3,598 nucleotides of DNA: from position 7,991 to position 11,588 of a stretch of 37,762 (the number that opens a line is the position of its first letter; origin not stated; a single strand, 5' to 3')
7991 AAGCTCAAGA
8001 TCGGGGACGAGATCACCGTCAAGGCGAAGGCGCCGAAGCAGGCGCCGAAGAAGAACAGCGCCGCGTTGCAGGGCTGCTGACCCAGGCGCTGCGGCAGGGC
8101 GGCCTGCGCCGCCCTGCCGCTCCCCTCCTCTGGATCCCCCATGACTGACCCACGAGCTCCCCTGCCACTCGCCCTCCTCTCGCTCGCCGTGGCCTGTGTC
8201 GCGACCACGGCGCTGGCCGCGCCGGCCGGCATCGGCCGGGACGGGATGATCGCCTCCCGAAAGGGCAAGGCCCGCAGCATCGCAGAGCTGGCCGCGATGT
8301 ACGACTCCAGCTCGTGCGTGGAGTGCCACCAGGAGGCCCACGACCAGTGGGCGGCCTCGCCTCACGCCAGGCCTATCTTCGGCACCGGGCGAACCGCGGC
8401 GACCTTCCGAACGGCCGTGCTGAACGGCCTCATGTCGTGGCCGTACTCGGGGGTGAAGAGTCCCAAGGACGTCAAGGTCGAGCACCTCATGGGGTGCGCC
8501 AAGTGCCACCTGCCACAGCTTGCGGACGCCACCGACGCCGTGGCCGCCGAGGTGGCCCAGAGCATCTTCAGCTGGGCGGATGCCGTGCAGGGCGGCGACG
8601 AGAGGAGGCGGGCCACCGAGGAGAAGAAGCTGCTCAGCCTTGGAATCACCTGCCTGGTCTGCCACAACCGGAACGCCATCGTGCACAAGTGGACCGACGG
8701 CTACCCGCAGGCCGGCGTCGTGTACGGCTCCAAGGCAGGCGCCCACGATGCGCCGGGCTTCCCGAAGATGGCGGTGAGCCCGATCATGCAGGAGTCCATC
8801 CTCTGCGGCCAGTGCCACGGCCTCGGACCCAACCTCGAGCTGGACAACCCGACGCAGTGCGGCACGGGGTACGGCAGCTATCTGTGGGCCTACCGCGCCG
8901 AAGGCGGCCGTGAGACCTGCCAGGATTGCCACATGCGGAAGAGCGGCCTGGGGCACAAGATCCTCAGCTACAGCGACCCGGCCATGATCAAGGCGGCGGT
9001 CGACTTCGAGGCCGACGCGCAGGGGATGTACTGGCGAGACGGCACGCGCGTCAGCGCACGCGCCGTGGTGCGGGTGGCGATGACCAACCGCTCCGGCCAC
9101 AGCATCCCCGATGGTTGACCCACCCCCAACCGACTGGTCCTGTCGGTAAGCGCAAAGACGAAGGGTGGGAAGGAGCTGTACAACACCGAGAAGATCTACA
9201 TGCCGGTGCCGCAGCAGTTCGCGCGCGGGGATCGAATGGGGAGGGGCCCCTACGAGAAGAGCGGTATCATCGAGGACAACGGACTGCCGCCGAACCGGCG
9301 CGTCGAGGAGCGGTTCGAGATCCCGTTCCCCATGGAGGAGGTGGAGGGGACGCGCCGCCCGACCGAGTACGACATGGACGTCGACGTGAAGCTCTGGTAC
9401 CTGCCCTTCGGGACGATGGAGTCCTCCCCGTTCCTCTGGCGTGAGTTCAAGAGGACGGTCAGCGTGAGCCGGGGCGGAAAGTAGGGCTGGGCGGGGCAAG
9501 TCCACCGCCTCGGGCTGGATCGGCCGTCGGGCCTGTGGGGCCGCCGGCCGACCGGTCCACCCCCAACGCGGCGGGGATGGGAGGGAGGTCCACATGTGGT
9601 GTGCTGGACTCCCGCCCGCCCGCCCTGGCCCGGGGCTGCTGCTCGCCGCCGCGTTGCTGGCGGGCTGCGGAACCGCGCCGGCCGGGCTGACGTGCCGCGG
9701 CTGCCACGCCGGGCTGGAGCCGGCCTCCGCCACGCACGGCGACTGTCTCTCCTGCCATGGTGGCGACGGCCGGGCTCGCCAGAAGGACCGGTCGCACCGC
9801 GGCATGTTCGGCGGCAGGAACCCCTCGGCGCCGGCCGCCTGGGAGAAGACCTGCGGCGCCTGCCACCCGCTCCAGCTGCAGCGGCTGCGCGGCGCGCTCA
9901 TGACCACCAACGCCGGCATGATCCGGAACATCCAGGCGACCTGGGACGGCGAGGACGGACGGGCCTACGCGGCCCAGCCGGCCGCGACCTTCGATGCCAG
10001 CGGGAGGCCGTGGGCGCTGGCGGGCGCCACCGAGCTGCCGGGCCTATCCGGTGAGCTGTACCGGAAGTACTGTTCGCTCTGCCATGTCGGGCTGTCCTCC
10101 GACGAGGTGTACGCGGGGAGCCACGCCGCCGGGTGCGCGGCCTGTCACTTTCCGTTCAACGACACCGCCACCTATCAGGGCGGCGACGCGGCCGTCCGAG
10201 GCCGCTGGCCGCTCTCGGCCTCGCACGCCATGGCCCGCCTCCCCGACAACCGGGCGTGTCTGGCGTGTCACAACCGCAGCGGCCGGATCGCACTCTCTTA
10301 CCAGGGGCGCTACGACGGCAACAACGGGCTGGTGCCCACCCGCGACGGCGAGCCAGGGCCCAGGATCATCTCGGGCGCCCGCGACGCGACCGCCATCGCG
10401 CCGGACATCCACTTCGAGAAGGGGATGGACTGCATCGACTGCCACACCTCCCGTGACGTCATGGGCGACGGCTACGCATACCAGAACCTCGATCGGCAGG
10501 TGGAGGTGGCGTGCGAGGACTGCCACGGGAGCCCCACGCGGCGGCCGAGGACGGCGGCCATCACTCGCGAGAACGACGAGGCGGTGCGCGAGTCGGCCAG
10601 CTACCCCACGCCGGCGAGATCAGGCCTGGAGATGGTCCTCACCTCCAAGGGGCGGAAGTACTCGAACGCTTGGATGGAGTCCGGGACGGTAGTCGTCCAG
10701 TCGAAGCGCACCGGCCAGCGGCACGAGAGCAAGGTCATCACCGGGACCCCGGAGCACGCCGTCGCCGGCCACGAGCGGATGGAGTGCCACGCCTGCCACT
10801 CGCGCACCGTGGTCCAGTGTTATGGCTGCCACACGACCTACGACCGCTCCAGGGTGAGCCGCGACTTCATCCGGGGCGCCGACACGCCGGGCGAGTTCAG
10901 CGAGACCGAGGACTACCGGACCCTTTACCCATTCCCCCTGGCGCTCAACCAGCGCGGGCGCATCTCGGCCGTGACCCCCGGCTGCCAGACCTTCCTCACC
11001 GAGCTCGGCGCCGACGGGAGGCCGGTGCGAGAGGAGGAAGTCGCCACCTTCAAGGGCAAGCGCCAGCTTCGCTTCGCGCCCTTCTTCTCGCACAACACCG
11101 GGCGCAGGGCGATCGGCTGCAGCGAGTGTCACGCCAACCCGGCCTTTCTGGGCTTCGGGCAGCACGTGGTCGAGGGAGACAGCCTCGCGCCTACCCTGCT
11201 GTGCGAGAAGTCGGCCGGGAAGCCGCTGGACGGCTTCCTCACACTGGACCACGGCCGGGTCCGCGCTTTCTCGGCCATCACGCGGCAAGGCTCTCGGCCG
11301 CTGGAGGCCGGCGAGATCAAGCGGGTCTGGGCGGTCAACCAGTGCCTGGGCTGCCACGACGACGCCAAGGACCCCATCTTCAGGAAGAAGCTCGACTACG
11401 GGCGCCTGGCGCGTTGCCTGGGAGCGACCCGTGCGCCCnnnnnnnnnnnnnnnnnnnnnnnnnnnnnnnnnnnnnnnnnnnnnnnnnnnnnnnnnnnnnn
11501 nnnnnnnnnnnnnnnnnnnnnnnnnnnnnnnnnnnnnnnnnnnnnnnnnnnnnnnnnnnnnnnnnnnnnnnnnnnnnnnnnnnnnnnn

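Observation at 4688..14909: ExtHIJK-like rhodanese/porin/cytochrome module in one operon with 22 extra hemes and its own Rieske/cytochrome b quinol oxidoreductase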

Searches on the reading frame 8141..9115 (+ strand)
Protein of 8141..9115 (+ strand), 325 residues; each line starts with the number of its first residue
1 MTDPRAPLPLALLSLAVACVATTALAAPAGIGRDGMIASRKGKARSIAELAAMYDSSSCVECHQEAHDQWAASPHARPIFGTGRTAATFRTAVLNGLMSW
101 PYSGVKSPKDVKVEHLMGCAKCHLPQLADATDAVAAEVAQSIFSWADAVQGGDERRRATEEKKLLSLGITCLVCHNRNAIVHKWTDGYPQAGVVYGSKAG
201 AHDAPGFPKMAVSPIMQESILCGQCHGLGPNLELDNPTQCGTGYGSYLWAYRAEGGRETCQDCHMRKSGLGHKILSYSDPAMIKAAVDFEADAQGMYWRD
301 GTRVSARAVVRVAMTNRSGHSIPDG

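Call 22: find_related_loci(query=window:8141-9115:+, collection=genome_contigs, flank=10000)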
Query seq(325 aa) (325 aa) in genome_contigs; peptide patterns used: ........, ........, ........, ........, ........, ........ (x = any residue, [..] = any of these).
494 stretches matched a pattern; 240 encode a relative of the query (tblastn E <= 1e-3); the best 80 are kept; 80 distinct loci.
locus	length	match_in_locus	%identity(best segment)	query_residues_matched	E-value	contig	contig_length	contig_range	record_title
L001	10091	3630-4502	72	35-325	3e-148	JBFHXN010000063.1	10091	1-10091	MAG: Desulfuromonadales bacterium isolate Mix_sand09.2021.07.Z.58 k141_2818871_length_10091_cov_11.8976, whole genome sh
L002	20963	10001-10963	66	6-325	5e-147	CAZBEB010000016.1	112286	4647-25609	MAG TPA_asm: uncultured Geobacter sp. isolate binchicken_co269_196 genome assembly, contig: NODE_175_length_112286_cov_7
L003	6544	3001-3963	65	6-325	1e-146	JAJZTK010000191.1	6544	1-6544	MAG: Deltaproteobacteria bacterium isolate SKS3.bin71 NODE_20124_length_6544_cov_1.921303, whole genome shotgun sequence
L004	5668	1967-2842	71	33-325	8e-147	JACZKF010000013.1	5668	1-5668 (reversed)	MAG: Desulfuromonadales bacterium isolate MAG38 geobacteraceae_2_contig_36966, whole genome shotgun sequence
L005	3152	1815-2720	68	24-325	9e-151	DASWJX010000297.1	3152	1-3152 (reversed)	MAG TPA_asm: Geopsychrobacteraceae bacterium isolate SMAG_U2907 k141_665230, whole genome shotgun sequence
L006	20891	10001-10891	66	29-325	4e-140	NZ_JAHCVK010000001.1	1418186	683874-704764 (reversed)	Geomobilimonas luticola strain JCM 17780 NODE_1_length_1418186_cov_221.788490, whole genome shotgun sequence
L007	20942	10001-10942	67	12-325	1e-147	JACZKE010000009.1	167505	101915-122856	MAG: Desulfuromonadales bacterium isolate MAG37 geobacteraceae_1_contig_138498, whole genome shotgun sequence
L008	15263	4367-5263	66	27-325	6e-139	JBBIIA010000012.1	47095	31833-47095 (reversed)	MAG: Deltaproteobacteria bacterium isolate BR2F70218_bin_127 NODE_347_length_47095_cov_8.513712, whole genome shotgun se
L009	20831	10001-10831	72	49-325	2e-138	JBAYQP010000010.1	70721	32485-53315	MAG: Desulfuromonadales bacterium isolate SO_2016_LW2_167 scaffold00553_LW138R_2016, whole genome shotgun sequence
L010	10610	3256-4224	62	8-325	2e-136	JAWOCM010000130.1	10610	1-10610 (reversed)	MAG: Desulfuromonadales bacterium isolate BLK5-1.bin.251 k191_808137, whole genome shotgun sequence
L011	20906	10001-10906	65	24-325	6e-136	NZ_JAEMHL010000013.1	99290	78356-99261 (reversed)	Geomonas anaerohicana strain Red421 NODE_13_length_99290_cov_180.334180, whole genome shotgun sequence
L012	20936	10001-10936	63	14-325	8e-136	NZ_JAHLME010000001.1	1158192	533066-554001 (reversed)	Geomonas azotofigens strain Red51 Scaffold1, whole genome shotgun sequence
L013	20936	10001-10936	63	14-325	2e-135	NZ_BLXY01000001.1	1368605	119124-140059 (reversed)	Geomonas paludis strain Red736 sequence01, whole genome shotgun sequence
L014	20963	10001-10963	62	5-325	3e-135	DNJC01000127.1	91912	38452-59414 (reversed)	MAG TPA_asm: Geobacter sp. isolate UBA9964 contig_499, whole genome shotgun sequence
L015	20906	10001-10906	64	24-325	3e-135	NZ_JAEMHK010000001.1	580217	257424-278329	Geomonas propionica strain Red259 NODE_1_length_580217_cov_206.810287, whole genome shotgun sequence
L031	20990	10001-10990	60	8-325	3e-129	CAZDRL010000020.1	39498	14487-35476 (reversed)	MAG TPA_asm: uncultured Desulfuromonas sp. isolate binchicken_co59_660 genome assembly, contig: NODE_1677_length_39498_c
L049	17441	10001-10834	58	43-325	2e-115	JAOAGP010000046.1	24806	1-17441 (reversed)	MAG: Thermodesulfovibrionales bacterium isolate SKW34 k141_466397, whole genome shotgun sequence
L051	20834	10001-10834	60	43-325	6e-115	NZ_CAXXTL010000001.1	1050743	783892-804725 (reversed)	MAG: uncultured Desulfobulbus sp. isolate 488ba005-bef4-404b-a7aa-59c4f49eb36e contig_1, whole genome shotgun sequence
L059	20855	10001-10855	56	36-325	4e-110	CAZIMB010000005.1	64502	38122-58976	MAG TPA_asm: uncultured Nitrospirota bacterium isolate binchicken_co40_38 genome assembly, contig: NODE_416_length_64502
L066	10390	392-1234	55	41-325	2e-107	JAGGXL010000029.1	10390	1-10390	MAG: Thermodesulfobacterium sp. isolate AUK151 PB_MBMC_105_c_000000000104, whole genome shotgun sequence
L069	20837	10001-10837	55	43-325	1e-107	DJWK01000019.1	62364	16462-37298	MAG TPA_asm: Thermodesulfobacteriaceae bacterium UBA6232 UBA6232_contig_11065, whole genome shotgun sequence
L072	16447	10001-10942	52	14-325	4e-106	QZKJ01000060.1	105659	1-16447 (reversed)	MAG: Desulfurivibrio sp. isolate SURF_16 Ga0104751_1000132, whole genome shotgun sequence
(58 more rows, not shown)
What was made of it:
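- Closest known: Geobacter sulfurreducens extHIJKLMNOPQS. Different: The closest ExtKL among GTDB species representatives is 72% identical (call 22).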

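Call 58: search_protein_families(library=pfam, max_evalue=0.001, proteins=[L066:1762-2217:+, L066:2217-2594:+, L066:2779-3210:+, L051:8645-8995:+, L051:9038-9529:+, L051:11323-11907:+, L051:11907-12821:+, L051:12818-13480:+, L049:11304-12083:+, L049:12083-13318:+])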
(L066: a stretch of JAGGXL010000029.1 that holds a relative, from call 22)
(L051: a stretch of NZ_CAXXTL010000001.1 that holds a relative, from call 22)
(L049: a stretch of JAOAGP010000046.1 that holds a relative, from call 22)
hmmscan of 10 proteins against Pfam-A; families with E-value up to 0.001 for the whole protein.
L066:1762-2217:+ (152 aa): 1 family
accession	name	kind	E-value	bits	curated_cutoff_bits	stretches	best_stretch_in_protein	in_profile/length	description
PF00355.32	Rieske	-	1.5e-13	50.8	20.3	1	70-138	21-88/88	Rieske [2Fe-2S] domain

L066:2217-2594:+ (126 aa): 4 families
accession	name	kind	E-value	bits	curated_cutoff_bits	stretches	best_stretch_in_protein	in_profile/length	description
PF00033.24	Cytochrome_B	-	2.8e-25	89.7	27.2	1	24-126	5-107/189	Cytochrome b/b6/petB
PF13631.11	Cytochrom_B_N_2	-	6.3e-09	36.4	27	1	90-126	1-37/169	Cytochrome b(N-terminal)/b6/petB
PF14358.11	DUF4405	-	3.8e-08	34.2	26.7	1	38-99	5-61/66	Domain of unknown function (DUF4405)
PF01292.26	Ni_hydr_CYTB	-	2.1e-05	24.8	30.1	1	36-105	104-164/179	Prokaryotic cytochrome b561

L066:2779-3210:+ (144 aa): 0 families

L051:8645-8995:+ (117 aa): 0 families

L051:9038-9529:+ (164 aa): 1 family
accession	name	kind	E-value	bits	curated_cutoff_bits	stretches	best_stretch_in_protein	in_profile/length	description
PF02635.20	DsrE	-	0.00042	20.9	22.7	1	73-161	32-114/116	DsrE/DsrF-like family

L051:11323-11907:+ (195 aa): 2 families
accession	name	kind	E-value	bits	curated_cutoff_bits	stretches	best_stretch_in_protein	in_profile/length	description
PF04011.17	LemA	-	7.8e-57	191.7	26.2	1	36-195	1-149/149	LemA family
PF13174.12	TPR_6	-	0.00036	21.4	26.3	0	146-166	13-33/33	Tetratricopeptide repeat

L051:11907-12821:+ (305 aa): 1 family
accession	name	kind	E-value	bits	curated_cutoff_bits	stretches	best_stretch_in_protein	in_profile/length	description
PF04536.20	TPM_phosphatase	-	1.6e-41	141.7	22.1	1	48-171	1-124/125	TPM domain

L051:12818-13480:+ (221 aa): 1 family
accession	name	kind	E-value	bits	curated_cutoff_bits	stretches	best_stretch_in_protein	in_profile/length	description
PF04536.20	TPM_phosphatase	-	4.6e-09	36.8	22.1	1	124-197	49-123/125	TPM domain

L049:11304-12083:+ (260 aa): 1 family
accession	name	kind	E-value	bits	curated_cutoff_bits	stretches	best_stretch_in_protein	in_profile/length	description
PF18643.7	RE_BsaWI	-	8.7e-09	35.8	26.2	1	152-235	18-104/105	BsaWI restriction endonuclease type 2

L049:12083-13318:+ (412 aa): 4 families
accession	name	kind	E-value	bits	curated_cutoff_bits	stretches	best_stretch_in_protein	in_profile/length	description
PF01555.25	N6_N4_Mtase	-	7.7e-16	59.1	26.7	2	240-412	1-107/221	DNA methylase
PF01170.24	UPF0020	-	2e-08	34.6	22.3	1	43-72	25-54/197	RMKL-like, methyltransferase domain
PF11599.14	AviRa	-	0.00075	19.5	25.7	0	26-61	29-66/232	RRNA methyltransferase AviRa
PF02384.22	N6_Mtase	-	0.00079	19.3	20.4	0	221-252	107-138/311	N-6 DNA Methylase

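Call 59: search_protein_families(library=pfam, max_evalue=0.001, proteins=[L049:7426-7998:+, L049:7995-8999:+, L049:9015-9914:+, L059:9341-9697:-, L059:8094-9341:-, L059:6742-8094:-, L031:7667-9547:+, L031:6360-7421:+, L069:7324-9756:+, L072:8324-9736:-])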
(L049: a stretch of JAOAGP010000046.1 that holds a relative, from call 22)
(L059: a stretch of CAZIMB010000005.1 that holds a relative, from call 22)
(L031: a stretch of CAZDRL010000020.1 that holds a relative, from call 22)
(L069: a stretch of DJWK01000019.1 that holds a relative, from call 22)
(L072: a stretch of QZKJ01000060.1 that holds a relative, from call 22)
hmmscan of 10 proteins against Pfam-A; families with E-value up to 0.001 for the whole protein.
L049:7426-7998:+ (191 aa): 2 families
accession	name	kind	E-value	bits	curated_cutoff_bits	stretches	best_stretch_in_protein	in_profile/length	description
PF00117.34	GATase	-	1.5e-63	214.4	22.8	1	3-186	1-188/190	Glutamine amidotransferase class-I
PF07722.19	Peptidase_C26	-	5.7e-12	46.3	20.5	1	69-170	102-219/219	Peptidase C26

L049:7995-8999:+ (335 aa): 2 families
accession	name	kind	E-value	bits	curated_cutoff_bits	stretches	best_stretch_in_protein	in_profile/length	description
PF00591.27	Glycos_transf_3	-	1.8e-94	316.6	27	1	74-322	4-252/253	Glycosyl transferase family, a/b domain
PF02885.22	Glycos_trans_3N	-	8.6e-24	83.5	26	1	3-64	1-62/63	Glycosyl transferase family, helical bundle domain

L049:9015-9914:+ (300 aa): 3 families
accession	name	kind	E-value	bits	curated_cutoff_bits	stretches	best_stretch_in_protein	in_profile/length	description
PF00288.32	GHMP_kinases_N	-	1.8e-18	67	22.3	1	63-140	1-86/87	GHMP kinases N terminal domain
PF08544.19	GHMP_kinases_C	-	3.4e-07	31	21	1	214-259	23-70/85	GHMP kinases C terminal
PF22700.2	MVD-like_N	-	0.00016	21.8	27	1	61-129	61-130/157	Diphosphomevalonate decarboxylase-like N-terminal domain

L059:9341-9697:- (119 aa): 1 family
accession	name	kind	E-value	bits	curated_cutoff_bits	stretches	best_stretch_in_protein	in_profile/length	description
PF11845.13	Tll0287-like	-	4.2e-05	24.4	24.1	1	37-109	2-56/144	Tll0287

L059:8094-9341:- (416 aa): 5 families
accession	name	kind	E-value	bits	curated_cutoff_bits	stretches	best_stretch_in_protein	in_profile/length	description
PF02518.31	HATPase_c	-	2.8e-28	99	26.4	1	310-414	2-109/111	Histidine kinase-, DNA gyrase B-, and HSP90-like ATPase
PF11845.13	Tll0287-like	-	3.7e-22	79.8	24.1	1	1-91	64-144/144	Tll0287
PF00512.31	HisKA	-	9.1e-14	51.7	26.9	1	203-265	3-64/66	His Kinase A (phospho-acceptor) domain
PF00672.30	HAMP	-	3.6e-09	37.3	25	1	129-177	6-52/53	HAMP domain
PF14501.12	HATPase_c_5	-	2.1e-05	24.8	22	1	314-409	6-98/102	GHKL domain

L059:6742-8094:- (451 aa): 8 families
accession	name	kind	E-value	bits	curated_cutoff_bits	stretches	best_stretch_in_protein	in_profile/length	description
PF00158.32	Sigma54_activat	-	8.3e-71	237.5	20.2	1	143-309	1-167/168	Sigma-54 interaction domain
PF00072.30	Response_reg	-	1.7e-29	102.6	30.2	1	5-114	1-110/111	Response regulator receiver domain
PF25601.1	AAA_lid_14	-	1.3e-26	92.7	27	1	315-393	1-79/87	AAA+ ATPase lid domain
PF14532.12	Sigma54_activ_2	-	9.8e-23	81.4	25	1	144-314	1-138/138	Sigma-54 interaction domain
PF02954.25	HTH_8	-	1.7e-13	50.5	22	1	409-448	3-42/42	Bacterial regulatory protein, Fis family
PF07728.20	AAA_5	-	2.9e-07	31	22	1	166-275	1-106/139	AAA domain (dynein-related subfamily)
PF07724.20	AAA_2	-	8.1e-07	29.7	27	1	167-276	6-115/166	AAA domain (Cdc48 subfamily)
PF00004.35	AAA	-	0.0009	20.1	21.2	0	167-263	1-96/131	ATPase family associated with various cellular activities (AAA)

L031:7667-9547:+ (627 aa): 2 families
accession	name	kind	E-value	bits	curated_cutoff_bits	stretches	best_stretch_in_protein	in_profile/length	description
PF11853.14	DUF3373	-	6.9e-125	417.7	26.1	1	228-627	3-409/409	Protein of unknown function (DUF3373)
PF16930.11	Porin_5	-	0.00018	20.7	22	0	217-317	146-233/535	Putative porin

L031:6360-7421:+ (354 aa): 1 family
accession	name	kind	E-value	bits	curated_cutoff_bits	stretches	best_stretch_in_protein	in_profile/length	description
PF01063.24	Aminotran_4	-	4.5e-34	118.7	28.5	1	68-310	2-222/223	Amino-transferase class IV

L069:7324-9756:+ (811 aa): 11 families
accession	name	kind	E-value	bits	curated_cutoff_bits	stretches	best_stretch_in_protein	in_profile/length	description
PF05362.19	Lon_C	-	1.4e-92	309.4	21.1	1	574-775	2-203/205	Lon protease (S16) C-terminal proteolytic domain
PF02190.22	LON_substr_bdg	-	2.6e-54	184.6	28.7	1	13-202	2-198/200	ATP-dependent protease La (LON) substrate-binding domain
PF00004.35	AAA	-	3.7e-25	89.3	21.2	1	354-491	1-126/131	ATPase family associated with various cellular activities (AAA)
PF22667.2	Lon_lid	-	1.5e-23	82.6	27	1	515-566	1-52/57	Lon protease AAA+ ATPase lid domain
PF13541.12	ChlI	-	8.1e-10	39.1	27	1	617-744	1-121/121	Subunit ChlI of Mg-chelatase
PF07728.20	AAA_5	-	2.7e-09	37.6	22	1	354-488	2-139/139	AAA domain (dynein-related subfamily)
PF13401.12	AAA_22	-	0.00021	22.1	27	0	353-435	7-97/130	AAA domain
PF13191.12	AAA_16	-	0.00041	21.3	32.6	0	351-380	24-53/167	AAA ATPase domain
PF03193.22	RsgA_GTPase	-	0.00077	19.8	30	0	325-380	80-135/174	RsgA GTPase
PF00931.28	NB-ARC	-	0.00077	19.2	23.5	0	334-374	6-41/248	NB-ARC domain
PF07724.20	AAA_2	-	0.001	19.6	27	0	355-476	7-125/166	AAA domain (Cdc48 subfamily)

L072:8324-9736:- (471 aa): 4 families
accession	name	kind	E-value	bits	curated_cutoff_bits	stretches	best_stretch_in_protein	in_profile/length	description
PF00742.24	Homoserine_dh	-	3.2e-67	226.2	22.9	1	171-349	1-173/173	Homoserine dehydrogenase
PF03447.22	NAD_binding_3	-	5.8e-18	66.1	24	1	45-162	1-115/116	Homoserine dehydrogenase, NAD binding domain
PF01842.31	ACT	-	6.1e-10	39.1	27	1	391-453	4-64/66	ACT domain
PF22629.2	ACT_AHAS_ss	-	2.6e-06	27.9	27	1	394-456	5-65/67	AHAS small subunit-like ACT domain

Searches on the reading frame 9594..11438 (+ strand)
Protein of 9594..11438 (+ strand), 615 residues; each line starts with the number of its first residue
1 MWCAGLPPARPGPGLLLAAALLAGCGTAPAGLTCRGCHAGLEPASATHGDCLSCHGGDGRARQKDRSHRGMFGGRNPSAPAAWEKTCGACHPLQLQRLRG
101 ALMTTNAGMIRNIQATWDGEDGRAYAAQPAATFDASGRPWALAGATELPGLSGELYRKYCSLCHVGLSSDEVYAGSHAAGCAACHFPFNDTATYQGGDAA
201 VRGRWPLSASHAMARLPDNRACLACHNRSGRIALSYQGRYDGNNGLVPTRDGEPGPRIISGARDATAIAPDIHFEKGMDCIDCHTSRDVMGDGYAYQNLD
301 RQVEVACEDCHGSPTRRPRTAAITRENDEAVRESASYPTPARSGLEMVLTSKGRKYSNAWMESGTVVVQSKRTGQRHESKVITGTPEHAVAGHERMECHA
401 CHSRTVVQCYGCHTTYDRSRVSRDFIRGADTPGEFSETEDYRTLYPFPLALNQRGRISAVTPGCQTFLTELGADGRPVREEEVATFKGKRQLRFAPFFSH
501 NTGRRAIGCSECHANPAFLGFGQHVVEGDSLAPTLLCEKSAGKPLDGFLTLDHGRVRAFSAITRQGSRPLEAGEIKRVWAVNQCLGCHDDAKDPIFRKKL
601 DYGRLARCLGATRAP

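Call 8: search_protein_families(library=pfam, max_evalue=0.01, proteins=[window:9594-11438:+])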
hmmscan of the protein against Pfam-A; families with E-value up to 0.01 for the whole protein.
window:9594-11438:+ (615 aa): 4 families
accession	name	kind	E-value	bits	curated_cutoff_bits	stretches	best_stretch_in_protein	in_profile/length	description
PF14537.11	Cytochrom_c3_2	-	4e-13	50.1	25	1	30-92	5-65/79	Cytochrome c3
PF14522.11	Cytochrome_C7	-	5.7e-10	39.3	24.8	1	271-316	6-53/67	Cytochrome c7 and related cytochrome c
PF02085.21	Cytochrom_CIII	-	3.6e-08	34.1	22.9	0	32-94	31-85/101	Class III cytochrome C family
PF13435.11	Cytochrome_C554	-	0.0027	19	20.8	1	266-312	37-84/84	Cytochrome c554 and c-prime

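Call 9: search_protein_families(library=ncbifam, max_evalue=0.01, proteins=[window:9594-11438:+])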
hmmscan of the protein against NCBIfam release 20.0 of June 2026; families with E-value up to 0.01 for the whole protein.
window:9594-11438:+ (615 aa): 8 families
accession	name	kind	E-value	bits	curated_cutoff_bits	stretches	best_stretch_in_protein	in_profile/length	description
NF040943.1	cytoc3_ExtM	equivalog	6.9e-304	1008.8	800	1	17-609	4-597/599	selenite/tellurite reduction operon c-type cytochrome ExtM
NF040968.1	FeS_ExtO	equivalog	1.7e-16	60.1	200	2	385-517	213-342/416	selenite/tellurite reduction operon b-type cytochrome iron-sulfur cluster-binding subunit ExtO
NF040967.1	cytc_ExtN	equivalog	2.2e-16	59.7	200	2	385-517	213-343/415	selenite/tellurite reduction operon c-type cytochrome ExtN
NF045713.1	CxxCH_16_HmcA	equivalog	3.4e-08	32.5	400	1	154-416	108-328/541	sulfate respiration complex hexadecaheme cytochrome HmcA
TIGR03508.1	decahem_SO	subfamily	4.9e-05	22.9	192.2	0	47-93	33-79/258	DmsE family decaheme c-type cytochrome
NF040971.1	cytc_ExtS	equivalog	0.00098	18.4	100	1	17-75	11-66/262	selenite/tellurite reduction operon c-type cytochrome lipoprotein ExtS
TIGR04315.1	octaheme_Shew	subfamily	0.0041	16.2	375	1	271-318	178-233/440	tetrathionate reductase family octaheme c-type cytochrome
TIGR03507.1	decahem_SO1788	subfamily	0.0087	14.5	209.3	1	159-231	245-307/672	OmcA/MtrC family decaheme c-type cytochrome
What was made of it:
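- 9594..11441 (+): ExtM, 12-heme lipoprotein cytochrome c. NF040943 scores 1008.8 bits against a cut-off of 800 (call 9).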

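Call 51: search_solved_structures(query=window:9594-11438:+, max_evalue=0.01)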
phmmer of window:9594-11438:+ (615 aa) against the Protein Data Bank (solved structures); distinct sequences matched with E-value up to 0.01: 0.
